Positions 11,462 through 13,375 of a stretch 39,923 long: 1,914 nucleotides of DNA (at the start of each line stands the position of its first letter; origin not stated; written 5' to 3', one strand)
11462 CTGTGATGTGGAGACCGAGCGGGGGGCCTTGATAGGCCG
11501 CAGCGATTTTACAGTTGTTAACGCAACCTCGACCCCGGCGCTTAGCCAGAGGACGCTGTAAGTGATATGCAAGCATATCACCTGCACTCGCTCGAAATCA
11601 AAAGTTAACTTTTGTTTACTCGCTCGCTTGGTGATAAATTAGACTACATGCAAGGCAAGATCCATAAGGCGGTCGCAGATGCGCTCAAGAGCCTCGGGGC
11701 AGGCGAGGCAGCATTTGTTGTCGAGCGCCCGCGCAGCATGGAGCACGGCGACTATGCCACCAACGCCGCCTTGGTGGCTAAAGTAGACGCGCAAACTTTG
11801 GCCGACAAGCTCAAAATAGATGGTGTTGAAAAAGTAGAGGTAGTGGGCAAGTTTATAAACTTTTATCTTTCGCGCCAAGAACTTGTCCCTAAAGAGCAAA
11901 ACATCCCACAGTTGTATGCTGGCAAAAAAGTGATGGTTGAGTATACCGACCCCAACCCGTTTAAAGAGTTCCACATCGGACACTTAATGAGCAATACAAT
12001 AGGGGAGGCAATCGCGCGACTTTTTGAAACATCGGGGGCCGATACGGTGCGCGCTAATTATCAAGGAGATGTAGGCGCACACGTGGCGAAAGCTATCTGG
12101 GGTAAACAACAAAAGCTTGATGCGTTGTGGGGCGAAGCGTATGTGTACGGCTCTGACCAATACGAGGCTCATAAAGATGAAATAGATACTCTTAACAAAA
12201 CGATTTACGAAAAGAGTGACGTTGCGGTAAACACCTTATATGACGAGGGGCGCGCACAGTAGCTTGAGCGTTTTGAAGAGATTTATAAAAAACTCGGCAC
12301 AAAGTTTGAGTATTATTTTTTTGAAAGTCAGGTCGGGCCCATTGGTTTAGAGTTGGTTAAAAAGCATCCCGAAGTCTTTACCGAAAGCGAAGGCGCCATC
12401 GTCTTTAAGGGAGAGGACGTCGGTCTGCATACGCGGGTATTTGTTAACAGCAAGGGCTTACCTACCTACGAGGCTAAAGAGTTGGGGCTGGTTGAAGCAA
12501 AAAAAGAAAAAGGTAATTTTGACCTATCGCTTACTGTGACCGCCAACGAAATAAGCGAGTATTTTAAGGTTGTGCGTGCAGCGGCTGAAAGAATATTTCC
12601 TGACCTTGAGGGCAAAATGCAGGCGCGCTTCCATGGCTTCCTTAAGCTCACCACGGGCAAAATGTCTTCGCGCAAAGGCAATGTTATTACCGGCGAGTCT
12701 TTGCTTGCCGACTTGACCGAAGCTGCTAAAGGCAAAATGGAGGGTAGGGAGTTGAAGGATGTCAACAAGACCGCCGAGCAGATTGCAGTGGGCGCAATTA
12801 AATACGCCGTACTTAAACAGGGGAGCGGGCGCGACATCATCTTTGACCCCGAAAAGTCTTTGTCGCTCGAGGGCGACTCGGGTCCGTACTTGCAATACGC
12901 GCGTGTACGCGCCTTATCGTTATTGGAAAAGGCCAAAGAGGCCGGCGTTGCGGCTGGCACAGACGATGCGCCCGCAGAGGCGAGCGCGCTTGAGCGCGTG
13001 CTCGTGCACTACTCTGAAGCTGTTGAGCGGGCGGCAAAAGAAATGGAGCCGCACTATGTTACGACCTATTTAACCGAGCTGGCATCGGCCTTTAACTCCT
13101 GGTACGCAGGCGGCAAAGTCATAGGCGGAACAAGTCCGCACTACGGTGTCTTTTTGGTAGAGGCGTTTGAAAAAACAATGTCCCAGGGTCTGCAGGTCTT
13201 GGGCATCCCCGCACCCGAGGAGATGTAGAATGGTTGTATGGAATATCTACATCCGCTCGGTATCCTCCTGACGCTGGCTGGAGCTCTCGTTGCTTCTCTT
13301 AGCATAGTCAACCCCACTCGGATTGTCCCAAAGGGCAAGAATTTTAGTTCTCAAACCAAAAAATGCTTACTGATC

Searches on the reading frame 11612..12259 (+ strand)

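Call 65: search_protein_families(library=pfam, proteins=[window:11612-12259:+], max_evalue=0.001)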
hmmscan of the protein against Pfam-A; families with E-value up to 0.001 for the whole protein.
window:11612-12259:+ (216 aa): 2 families
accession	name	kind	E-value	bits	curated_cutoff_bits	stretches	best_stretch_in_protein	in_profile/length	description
PF00750.26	tRNA-synt_1d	-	2.2e-16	60.2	23.3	1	91-159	6-74/349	tRNA synthetases class I (R), catalytic domain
PF03485.21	Arg_tRNA_synt_N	-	1.9e-12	48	21.5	1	16-86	2-85/85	Arginyl tRNA synthetase N terminal domain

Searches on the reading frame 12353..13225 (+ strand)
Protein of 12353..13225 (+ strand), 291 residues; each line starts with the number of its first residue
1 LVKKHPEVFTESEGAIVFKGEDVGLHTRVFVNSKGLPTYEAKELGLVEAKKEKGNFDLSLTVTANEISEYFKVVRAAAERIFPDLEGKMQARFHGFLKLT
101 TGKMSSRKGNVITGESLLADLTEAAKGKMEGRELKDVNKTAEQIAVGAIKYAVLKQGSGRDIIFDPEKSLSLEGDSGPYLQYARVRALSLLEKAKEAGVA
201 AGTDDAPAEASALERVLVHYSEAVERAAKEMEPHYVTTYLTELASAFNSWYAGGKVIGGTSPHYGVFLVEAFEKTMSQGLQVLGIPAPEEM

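Call 65: search_protein_families(library=pfam, proteins=[window:12353-13225:+], max_evalue=0.001)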
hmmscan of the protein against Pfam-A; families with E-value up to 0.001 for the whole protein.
window:12353-13225:+ (291 aa): 2 families
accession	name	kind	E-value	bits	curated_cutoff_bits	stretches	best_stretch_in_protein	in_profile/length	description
PF05746.21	DALR_1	-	4.6e-22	78.7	22.3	1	180-291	1-117/117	DALR anticodon binding domain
PF00750.26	tRNA-synt_1d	-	5.7e-09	35.8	23.3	1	9-165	183-348/349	tRNA synthetases class I (R), catalytic domain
